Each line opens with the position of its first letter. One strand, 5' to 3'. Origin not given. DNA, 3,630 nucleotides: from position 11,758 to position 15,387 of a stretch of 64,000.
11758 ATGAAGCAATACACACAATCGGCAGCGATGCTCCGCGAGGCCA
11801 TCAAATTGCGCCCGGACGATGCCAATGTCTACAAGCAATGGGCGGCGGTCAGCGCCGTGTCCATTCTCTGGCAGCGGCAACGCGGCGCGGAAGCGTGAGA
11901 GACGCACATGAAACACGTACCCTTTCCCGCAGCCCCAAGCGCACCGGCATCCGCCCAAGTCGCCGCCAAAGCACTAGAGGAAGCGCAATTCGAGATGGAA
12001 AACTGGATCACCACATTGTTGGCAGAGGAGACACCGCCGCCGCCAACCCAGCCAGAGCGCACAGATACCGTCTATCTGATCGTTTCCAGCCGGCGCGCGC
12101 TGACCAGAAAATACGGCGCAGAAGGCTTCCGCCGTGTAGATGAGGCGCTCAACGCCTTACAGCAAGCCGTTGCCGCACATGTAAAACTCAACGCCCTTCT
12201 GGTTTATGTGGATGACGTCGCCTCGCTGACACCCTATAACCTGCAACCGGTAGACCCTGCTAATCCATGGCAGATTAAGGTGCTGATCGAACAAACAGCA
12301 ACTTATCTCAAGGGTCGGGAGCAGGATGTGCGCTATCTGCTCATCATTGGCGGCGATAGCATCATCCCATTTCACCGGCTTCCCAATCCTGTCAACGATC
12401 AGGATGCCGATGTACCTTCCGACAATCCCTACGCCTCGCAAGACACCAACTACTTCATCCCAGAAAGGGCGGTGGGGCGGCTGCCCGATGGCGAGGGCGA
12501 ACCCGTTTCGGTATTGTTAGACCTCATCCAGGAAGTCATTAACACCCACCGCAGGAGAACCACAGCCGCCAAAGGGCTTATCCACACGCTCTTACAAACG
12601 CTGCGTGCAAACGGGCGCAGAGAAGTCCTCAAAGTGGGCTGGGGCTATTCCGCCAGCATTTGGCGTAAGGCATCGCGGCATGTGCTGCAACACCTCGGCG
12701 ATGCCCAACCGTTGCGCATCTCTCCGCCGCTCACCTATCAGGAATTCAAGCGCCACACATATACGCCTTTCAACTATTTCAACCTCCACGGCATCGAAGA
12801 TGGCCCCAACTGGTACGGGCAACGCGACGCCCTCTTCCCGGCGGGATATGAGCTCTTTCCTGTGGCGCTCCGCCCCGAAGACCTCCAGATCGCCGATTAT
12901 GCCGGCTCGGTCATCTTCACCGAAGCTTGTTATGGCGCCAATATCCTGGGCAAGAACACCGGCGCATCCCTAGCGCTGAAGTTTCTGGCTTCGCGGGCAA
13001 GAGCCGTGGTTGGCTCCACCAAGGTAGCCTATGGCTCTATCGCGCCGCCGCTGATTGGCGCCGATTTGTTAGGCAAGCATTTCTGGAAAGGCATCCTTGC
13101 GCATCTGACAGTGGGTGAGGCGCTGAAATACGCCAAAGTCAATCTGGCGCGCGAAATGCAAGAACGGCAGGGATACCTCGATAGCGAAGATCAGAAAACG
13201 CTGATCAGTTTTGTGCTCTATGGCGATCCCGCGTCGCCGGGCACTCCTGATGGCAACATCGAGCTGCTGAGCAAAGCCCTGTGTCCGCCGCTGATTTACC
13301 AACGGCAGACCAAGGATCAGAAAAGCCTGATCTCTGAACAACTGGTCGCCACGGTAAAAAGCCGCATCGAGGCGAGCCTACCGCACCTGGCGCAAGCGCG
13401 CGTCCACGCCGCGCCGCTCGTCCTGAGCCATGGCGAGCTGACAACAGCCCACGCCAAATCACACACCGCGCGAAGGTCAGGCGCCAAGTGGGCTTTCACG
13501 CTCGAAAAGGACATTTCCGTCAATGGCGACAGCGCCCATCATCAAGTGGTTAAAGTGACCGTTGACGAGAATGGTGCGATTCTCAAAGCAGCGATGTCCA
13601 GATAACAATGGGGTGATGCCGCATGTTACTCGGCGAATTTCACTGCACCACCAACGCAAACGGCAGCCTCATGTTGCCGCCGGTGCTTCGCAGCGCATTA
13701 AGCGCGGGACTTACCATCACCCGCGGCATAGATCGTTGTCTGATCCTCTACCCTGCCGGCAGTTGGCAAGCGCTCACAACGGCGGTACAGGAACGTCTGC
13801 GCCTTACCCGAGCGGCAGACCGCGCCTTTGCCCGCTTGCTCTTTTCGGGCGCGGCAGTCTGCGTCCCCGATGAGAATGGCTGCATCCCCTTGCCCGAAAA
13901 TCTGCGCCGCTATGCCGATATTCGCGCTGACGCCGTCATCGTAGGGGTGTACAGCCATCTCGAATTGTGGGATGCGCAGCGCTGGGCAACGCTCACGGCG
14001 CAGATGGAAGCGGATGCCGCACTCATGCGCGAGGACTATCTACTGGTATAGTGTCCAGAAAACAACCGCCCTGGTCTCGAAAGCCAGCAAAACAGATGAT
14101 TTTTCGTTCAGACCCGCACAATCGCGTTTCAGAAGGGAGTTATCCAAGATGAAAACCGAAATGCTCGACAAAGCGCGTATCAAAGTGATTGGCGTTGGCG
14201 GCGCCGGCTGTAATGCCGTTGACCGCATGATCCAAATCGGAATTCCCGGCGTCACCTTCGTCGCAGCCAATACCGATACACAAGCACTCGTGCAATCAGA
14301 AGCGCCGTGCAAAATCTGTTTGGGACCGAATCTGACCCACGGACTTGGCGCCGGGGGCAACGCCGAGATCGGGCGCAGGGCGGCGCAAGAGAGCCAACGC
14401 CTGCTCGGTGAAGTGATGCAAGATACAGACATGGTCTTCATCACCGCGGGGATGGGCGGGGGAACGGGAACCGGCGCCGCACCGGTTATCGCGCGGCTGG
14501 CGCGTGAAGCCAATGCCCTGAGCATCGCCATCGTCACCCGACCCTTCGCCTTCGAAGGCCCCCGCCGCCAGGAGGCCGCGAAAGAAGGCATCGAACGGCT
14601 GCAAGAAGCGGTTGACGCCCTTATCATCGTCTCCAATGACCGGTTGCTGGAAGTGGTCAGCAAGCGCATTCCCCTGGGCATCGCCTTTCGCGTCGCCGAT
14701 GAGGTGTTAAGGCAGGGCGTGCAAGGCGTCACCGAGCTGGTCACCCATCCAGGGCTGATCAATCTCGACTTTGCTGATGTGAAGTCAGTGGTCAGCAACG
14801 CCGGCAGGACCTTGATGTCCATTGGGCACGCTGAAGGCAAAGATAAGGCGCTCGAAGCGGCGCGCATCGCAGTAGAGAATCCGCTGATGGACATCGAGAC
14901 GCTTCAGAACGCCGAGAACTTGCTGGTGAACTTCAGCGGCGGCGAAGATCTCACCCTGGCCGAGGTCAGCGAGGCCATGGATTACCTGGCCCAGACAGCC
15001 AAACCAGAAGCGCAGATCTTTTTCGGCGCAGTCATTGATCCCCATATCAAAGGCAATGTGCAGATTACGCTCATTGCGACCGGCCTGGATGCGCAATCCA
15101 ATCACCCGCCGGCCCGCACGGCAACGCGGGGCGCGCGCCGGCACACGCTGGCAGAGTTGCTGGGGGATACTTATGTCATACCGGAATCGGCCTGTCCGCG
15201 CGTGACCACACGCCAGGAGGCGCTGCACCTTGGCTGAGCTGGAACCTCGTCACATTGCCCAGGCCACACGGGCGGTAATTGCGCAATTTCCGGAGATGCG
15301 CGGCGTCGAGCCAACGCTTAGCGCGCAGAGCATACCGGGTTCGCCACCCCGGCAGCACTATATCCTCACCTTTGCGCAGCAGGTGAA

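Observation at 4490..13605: Membrane protein + giant NACHT-TPR STAND NTPase + caspase-fold peptidase cassette beside an IS630 remnant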

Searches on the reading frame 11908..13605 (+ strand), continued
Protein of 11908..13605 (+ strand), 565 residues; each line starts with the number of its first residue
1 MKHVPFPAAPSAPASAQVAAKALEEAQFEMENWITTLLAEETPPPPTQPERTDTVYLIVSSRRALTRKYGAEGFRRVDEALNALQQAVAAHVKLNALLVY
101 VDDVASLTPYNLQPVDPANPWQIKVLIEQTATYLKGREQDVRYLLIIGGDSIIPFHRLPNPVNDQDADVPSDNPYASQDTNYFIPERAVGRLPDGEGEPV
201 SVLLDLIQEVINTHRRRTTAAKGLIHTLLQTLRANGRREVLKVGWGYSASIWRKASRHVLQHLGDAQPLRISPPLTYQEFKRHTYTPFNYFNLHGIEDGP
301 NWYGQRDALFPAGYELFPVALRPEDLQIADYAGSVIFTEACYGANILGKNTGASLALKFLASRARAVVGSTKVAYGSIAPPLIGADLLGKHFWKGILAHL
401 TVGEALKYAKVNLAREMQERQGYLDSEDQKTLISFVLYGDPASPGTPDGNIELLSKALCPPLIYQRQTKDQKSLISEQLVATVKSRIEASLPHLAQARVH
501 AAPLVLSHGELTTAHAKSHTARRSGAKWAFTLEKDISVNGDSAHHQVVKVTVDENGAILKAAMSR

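Call 65: get_annotated_region(hit=H1, flank=8000)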
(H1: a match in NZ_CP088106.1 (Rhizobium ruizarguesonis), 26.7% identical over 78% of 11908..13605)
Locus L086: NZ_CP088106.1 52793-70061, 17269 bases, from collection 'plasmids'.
description: Rhizobium ruizarguesonis strain TA1 plasmid pTA1_2, complete sequence
organism: Rhizobium ruizarguesonis (NCBI taxid 2081791)
taxonomy: Bacteria; Pseudomonadota; Alphaproteobacteria; Hyphomicrobiales; Rhizobiaceae; Rhizobium; Rhizobium ruizarguesonis
host: -; source: cell culture; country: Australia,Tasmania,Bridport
typing (MOB-suite, as given by PLSDB): conjugative; replicon rep_cluster_841; relaxase MOBQ; mating-pair formation MPF_T
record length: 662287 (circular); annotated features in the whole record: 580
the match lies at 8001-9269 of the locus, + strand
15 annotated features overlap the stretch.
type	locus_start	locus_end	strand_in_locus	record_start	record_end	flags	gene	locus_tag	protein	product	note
CDS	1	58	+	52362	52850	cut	-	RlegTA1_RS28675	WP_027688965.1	hypothetical protein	-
CDS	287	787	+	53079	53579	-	-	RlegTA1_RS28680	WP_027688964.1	hypothetical protein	-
CDS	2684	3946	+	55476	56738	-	-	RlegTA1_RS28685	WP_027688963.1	phage tail tip lysozyme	-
CDS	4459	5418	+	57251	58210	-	-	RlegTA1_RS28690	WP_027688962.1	hypothetical protein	-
CDS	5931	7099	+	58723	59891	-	-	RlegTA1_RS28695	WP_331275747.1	IS3 family transposase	-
CDS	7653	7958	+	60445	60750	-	-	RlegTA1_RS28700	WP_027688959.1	hypothetical protein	-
CDS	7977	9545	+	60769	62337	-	-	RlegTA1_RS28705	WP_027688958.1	C25 family cysteine peptidase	GO:0006508 - proteolysis [Evidence IEA]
CDS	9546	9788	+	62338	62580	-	-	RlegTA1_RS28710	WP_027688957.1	hypothetical protein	-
CDS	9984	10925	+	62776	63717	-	-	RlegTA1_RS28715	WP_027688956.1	IS630 family transposase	-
CDS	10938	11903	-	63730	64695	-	-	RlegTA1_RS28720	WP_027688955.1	DUF3616 domain-containing protein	-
CDS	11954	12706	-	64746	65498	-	-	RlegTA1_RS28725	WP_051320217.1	murein L,D-transpeptidase catalytic domain family protein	-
CDS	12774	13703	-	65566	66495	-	-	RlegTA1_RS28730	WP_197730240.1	chitosanase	GO:0005975 - carbohydrate metabolic process [Evidence IEA]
CDS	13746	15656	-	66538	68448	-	-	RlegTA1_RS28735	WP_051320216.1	caspase family protein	GO:0006508 - proteolysis [Evidence IEA]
CDS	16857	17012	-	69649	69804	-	-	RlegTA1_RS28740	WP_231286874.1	hypothetical protein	-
CDS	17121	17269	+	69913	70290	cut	-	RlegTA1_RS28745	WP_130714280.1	hypothetical protein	-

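Call 66: get_annotated_region(hit=H4, flank=8000)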
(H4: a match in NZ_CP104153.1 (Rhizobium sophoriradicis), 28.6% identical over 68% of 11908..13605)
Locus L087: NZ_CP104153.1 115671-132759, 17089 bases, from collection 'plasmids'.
description: Rhizobium sophoriradicis strain CC511 plasmid pCC511_1, complete sequence
organism: Rhizobium sophoriradicis (NCBI taxid 1535245)
taxonomy: Bacteria; Pseudomonadota; Alphaproteobacteria; Hyphomicrobiales; Rhizobiaceae; Rhizobium; Rhizobium sophoriradicis
host: -; source: Phaseolus vulgaris,cell culture; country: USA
typing (MOB-suite, as given by PLSDB): non-mobilizable; replicon rep_cluster_841
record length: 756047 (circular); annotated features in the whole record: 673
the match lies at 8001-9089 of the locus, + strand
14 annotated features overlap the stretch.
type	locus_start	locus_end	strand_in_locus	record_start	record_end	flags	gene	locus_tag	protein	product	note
CDS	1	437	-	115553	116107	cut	-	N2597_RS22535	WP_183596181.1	CHAD domain-containing protein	-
CDS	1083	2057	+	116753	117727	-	-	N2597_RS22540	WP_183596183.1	serine protease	GO:0006508 - proteolysis [Evidence IEA]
CDS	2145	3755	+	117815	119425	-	-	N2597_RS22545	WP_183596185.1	hypothetical protein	-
CDS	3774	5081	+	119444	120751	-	-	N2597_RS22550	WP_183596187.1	radical SAM protein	-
CDS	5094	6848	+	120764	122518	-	-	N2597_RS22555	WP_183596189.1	ferritin-like domain-containing protein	-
CDS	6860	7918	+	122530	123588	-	-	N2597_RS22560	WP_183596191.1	hypothetical protein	-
CDS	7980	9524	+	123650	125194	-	-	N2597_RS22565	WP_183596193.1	C25 family cysteine peptidase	GO:0006508 - proteolysis [Evidence IEA]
CDS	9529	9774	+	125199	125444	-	-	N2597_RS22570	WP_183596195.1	hypothetical protein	-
CDS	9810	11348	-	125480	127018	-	-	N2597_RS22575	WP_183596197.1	Dyp-type peroxidase domain-containing protein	-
CDS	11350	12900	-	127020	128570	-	-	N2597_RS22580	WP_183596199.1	hypothetical protein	-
CDS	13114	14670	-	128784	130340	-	-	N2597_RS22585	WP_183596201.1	peroxidase family protein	-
CDS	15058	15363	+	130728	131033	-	-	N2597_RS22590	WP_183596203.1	hypothetical protein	-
CDS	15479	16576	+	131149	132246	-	-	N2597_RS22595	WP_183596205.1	tetratricopeptide repeat protein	-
CDS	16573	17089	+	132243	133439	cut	-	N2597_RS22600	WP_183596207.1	hypothetical protein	-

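Call 84: search_protein_representatives(alignment_id=A1)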
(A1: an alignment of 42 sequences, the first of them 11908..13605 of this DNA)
Query: 42 sequences, 573 profile positions. Proteins with E-value up to 0.001 (for the whole library): 2158; up to 1e-10: 1519; up to 1e-30: 717. The best 150 are listed.
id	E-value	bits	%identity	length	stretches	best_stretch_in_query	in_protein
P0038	2.2e-273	924.4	-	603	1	14-573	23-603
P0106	4.6e-256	867.2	-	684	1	16-573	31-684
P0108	4.5e-214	728.6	-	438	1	155-573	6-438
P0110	5.2e-197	672.2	-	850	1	20-573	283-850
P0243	4.7e-173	593.1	-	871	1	28-573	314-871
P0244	1.0e-166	572.2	-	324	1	260-573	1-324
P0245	1.9e-165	568.0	-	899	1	15-573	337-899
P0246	3.4e-162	557.3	-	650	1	17-573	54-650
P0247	1.0e-160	552.4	-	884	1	20-573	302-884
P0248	1.8e-160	551.6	-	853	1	9-573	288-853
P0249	4.9e-160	550.1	-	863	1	13-573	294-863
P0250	2.0e-158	544.9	-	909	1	11-573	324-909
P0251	1.5e-157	541.9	-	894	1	12-573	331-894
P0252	2.1e-157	541.5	-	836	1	21-573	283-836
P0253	4.0e-157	540.5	-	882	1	15-573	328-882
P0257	2.2e-154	531.5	-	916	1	50-573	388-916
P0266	7.2e-151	519.9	-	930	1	19-573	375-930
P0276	4.4e-149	514.0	-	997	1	20-573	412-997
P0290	1.5e-146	505.6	-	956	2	286-573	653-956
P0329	2.0e-140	485.4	-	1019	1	15-573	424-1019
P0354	1.5e-138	479.2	-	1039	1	47-573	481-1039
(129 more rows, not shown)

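Call 92: search_protein_families(library=pfam, proteins=[L049:11629-12987:+, L075:11742-13103:+, L016:11640-13049:+], max_evalue=1)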
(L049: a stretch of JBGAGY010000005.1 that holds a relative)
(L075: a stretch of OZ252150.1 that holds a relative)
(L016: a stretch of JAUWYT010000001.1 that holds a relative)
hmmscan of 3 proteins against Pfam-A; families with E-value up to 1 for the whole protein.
L049:11629-12987:+ (452 aa): 0 families

L075:11742-13103:+ (453 aa): 0 families

L016:11640-13049:+ (469 aa): 0 families

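Call 100: search_protein_families(library=ncbifam, proteins=[L049:11629-12987:+, L063:2271-3452:+, L049:12962-14218:+], max_evalue=0.001)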
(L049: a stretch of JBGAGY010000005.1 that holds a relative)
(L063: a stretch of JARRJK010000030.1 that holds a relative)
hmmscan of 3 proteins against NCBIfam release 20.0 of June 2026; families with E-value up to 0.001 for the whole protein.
L049:11629-12987:+ (452 aa): 0 families

L063:2271-3452:+ (393 aa): 118 families (the best 25 are shown)
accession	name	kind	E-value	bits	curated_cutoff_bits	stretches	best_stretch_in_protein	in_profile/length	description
NF008469.0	PRK11361.1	equivalog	7.2e-119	397.5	714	1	3-388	5-392/461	acetoacetate metabolism transcriptional regulator AtoC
TIGR01818.1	ntrC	equivalog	6.8e-116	387.8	558.6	1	5-387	1-382/463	nitrogen regulation protein NR(I)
TIGR02915.1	PEP_resp_reg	equivalog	5.3e-108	361.7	502.6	1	5-382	1-382/445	PEP-CTERM-box response regulator transcription factor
NF051870.1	NAssimRespRegNtrX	equivalog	1.6e-107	360.2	600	1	3-388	2-387/452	nitrogen assimilation response regulator NtrX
NF041946.1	LuxO_transreg_Vib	equivalog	7.3e-101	338.2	800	1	32-390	26-384/463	quorum-sensing sigma-54 dependent transcriptional regulator LuxO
NF007689.0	PRK10365.1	equivalog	6.5e-99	331.7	760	1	5-387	8-387/441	sigma-54-dependent response regulator transcription factor ZraR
TIGR01817.1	nifA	equivalog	2.8e-98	330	528.85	1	112-382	169-438/534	nif-specific transcriptional activator NifA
NF008176.1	PRK10923.1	equivalog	1.8e-95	320.3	620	1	4-386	5-385/469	nitrogen regulation protein NR(I)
NF011695.0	PRK15115.1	equivalog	1.9e-93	313.7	763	1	3-377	7-373/445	two-component system response regulator GlrR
NF038308.1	RNA_repair_RtcR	equivalog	8.2e-93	312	650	1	87-391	124-441/530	RNA repair transcriptional activator RtcR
NF041552.1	TF_PrdR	equivalog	2.3e-92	310.2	795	1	122-389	253-517/577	sigma-54 dependent transcriptional regulator PrdR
NF003451.0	PRK05022.1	equivalog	2.2e-90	303.8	476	1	127-375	179-426/512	nitric oxide reductase transcriptional regulator NorR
NF050807.1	TransRegFlbDCaul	equivalog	8.4e-89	298.5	750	1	26-380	24-359/454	sigma-54-dependent transcriptional regulator FlbD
TIGR02974.1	phageshock_pspF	equivalog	1.7e-80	270.8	443.55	1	141-382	1-243/336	phage shock protein operon transcriptional activator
NF049963.1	RespRegFlgRCampy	domain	3e-79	266.9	750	1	5-377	3-372/429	fla regulon two-component system response regulator FlgR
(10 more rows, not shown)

L049:12962-14218:+ (418 aa): 1 family
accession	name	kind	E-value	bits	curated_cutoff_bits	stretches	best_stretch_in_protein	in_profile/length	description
TIGR00065.1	ftsZ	equivalog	3.9e-114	381.6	295.2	1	17-333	8-328/353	cell division protein FtsZ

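Call 105: list_cluster_members(proteins=[P0245, P0247, P0250, P0251, P0257, P0266, P0276, P0290, P0329, P0354])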
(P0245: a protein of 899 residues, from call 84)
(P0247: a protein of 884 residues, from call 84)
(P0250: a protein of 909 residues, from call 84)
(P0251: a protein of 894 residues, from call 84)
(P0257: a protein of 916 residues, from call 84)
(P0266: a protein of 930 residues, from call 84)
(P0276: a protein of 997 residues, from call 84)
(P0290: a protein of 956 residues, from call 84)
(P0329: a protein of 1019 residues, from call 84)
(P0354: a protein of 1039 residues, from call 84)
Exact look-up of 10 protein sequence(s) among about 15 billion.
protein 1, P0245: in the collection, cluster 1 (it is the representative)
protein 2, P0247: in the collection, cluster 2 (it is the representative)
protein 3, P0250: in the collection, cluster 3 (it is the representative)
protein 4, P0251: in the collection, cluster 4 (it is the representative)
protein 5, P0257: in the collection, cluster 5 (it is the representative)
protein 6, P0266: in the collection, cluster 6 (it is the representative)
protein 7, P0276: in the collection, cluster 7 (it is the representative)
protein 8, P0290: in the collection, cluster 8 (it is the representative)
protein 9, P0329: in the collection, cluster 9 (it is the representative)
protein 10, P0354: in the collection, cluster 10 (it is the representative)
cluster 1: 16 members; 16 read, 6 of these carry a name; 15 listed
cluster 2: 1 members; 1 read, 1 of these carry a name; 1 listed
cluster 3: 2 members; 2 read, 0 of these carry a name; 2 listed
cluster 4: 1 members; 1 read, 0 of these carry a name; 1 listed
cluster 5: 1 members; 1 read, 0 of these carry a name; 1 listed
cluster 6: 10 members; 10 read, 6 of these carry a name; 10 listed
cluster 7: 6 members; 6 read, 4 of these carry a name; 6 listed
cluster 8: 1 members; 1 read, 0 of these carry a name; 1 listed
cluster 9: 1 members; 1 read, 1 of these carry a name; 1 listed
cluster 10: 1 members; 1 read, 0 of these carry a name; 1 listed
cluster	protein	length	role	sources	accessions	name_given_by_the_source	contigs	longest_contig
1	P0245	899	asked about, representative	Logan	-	-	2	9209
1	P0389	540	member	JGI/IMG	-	hypothetical protein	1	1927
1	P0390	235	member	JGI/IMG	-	predicted Zn-dependent protease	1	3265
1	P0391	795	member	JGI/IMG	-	hypothetical protein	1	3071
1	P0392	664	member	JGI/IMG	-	hypothetical protein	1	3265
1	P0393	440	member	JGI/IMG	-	hypothetical protein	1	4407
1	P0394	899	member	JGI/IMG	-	tetratricopeptide (TPR) repeat protein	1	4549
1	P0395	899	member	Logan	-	-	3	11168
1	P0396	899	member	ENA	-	-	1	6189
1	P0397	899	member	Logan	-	-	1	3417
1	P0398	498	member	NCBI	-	-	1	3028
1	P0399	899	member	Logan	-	-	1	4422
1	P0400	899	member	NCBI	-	-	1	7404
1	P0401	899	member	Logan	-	-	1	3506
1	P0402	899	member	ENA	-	-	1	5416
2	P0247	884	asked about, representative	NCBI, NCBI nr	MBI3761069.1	MAG: hypothetical protein HY260_04295 [Chloroflexi bacterium] | hypothetical protein [Chloroflexota bacterium]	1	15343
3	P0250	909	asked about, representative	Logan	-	-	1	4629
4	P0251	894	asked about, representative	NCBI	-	-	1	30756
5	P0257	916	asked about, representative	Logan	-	-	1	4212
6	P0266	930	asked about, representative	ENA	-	-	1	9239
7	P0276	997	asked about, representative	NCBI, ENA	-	-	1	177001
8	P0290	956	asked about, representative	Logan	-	-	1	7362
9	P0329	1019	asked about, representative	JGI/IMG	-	hypothetical protein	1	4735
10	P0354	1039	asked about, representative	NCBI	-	-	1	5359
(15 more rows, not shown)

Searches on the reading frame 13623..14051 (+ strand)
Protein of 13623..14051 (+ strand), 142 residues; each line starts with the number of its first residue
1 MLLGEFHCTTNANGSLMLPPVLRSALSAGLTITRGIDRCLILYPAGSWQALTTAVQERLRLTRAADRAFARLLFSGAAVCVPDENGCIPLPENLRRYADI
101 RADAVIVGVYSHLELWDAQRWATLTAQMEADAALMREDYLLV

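Call 10: search_protein_families(library=pfam, proteins=[window:13623-14051:+], max_evalue=0.01)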
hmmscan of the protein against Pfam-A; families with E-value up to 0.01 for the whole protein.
window:13623-14051:+ (142 aa): 1 family
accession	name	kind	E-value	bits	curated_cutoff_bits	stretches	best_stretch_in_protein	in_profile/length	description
PF02381.23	MraZ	-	4.8e-23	81.4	23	2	73-130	1-59/72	MraZ protein, putative antitoxin-like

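Call 100: search_protein_families(library=ncbifam, proteins=[window:13623-14051:+], max_evalue=0.001)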
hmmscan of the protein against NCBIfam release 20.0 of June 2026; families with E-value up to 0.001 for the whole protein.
window:13623-14051:+ (142 aa): 6 families
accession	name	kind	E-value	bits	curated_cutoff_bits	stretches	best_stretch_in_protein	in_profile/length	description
TIGR00242.1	TIGR00242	equivalog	2.3e-25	89.2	98.35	1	1-129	1-129/144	division/cell wall cluster transcriptional repressor MraZ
NF001482.0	PRK00326.3-4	equivalog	2.4e-16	59.8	168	1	31-132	36-148/160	division/cell wall cluster transcriptional repressor MraZ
NF001483.0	PRK00326.3-5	equivalog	1.1e-11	45.2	239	1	2-129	3-135/155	division/cell wall cluster transcriptional repressor MraZ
NF001476.0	PRK00326.2-2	equivalog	7.1e-11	42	162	1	27-137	41-150/163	division/cell wall cluster transcriptional repressor MraZ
NF001477.0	PRK00326.2-4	equivalog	5.4e-09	36.1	162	1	4-129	6-135/155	division/cell wall cluster transcriptional repressor MraZ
NF001475.0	PRK00326.2-1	equivalog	0.00059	19.8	257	1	67-123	73-129/149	division/cell wall cluster transcriptional repressor MraZ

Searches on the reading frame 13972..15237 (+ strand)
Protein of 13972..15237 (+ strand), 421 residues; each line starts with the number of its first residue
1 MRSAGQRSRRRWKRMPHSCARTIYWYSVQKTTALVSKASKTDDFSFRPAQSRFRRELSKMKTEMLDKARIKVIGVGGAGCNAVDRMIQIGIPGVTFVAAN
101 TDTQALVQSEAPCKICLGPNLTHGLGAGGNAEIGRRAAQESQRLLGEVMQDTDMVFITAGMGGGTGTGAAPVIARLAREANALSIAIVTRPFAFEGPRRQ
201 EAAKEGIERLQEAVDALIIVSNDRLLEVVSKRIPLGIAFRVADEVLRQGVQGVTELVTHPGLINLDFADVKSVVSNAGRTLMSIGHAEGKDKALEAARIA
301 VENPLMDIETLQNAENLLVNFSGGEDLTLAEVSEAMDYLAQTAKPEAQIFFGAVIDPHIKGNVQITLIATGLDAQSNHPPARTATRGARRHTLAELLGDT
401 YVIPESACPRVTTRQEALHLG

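Call 10: search_protein_families(library=pfam, proteins=[window:13972-15237:+], max_evalue=0.01)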
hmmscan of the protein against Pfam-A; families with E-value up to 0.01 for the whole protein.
window:13972-15237:+ (421 aa): 4 families
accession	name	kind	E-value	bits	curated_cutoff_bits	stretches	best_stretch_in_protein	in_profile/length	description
PF00091.31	Tubulin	-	3e-48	165.1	33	1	69-229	1-189/190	Tubulin/FtsZ family, GTPase domain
PF12327.13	FtsZ_C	-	3.4e-27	95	27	1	278-373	1-95/95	FtsZ family, C-terminal domain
PF13809.12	Tubulin_2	-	0.0042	16.8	27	0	143-180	153-189/356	Tubulin like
PF00899.27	ThiF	-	0.0048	16.5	28.1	0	57-97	10-50/238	ThiF family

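Call 100: search_protein_families(library=ncbifam, proteins=[window:14149-15237:+], max_evalue=0.001)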
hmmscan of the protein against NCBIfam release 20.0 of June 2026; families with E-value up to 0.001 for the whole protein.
window:14149-15237:+ (362 aa): 1 family
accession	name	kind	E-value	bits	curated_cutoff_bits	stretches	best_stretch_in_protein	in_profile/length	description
TIGR00065.1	ftsZ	equivalog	2.2e-118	395.6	295.2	1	6-324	15-335/353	cell division protein FtsZ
